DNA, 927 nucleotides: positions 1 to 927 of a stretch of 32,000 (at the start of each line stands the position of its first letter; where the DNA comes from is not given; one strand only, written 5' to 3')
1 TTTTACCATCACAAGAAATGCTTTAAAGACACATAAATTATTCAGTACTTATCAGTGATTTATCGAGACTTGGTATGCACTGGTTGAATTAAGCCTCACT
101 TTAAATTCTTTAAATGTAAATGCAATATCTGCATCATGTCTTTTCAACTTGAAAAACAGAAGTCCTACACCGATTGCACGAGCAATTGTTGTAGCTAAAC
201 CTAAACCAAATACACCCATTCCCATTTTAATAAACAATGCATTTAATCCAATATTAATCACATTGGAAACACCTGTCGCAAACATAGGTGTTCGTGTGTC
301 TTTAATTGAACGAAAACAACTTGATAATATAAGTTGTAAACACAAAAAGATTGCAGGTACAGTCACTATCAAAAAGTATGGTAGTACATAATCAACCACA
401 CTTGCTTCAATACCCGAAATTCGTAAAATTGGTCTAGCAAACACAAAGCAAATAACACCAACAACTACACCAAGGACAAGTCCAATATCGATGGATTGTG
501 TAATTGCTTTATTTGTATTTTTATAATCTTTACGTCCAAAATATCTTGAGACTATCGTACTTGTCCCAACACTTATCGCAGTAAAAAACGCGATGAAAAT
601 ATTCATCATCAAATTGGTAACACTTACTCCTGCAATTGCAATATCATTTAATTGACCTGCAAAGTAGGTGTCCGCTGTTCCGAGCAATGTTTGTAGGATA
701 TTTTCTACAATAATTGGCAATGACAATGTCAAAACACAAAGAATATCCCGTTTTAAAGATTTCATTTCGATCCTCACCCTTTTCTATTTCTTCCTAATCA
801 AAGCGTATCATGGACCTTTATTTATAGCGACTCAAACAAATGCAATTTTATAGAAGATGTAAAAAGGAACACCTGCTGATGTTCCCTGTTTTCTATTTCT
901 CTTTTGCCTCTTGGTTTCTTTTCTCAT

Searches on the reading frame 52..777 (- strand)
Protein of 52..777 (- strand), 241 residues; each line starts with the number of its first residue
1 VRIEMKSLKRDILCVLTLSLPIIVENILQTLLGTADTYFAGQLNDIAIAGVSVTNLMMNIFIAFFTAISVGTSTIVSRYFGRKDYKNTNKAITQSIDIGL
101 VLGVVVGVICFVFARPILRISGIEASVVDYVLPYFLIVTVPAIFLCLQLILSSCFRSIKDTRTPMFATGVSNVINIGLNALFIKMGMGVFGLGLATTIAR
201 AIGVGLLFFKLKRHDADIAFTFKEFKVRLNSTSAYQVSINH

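Call 13: search_protein_families(library=pfam, proteins=[window:52-777:-], max_evalue=0.00001)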
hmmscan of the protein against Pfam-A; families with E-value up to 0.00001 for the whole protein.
window:52-777:- (241 aa): 2 families
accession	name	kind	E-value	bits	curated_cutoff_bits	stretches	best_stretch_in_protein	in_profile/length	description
PF01554.23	MatE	-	5.3e-33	114.4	24.9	1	21-180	1-160/161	MatE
PF03023.19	MurJ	-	1.5e-16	60.5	27.4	1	5-231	189-417/451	Lipid II flippase MurJ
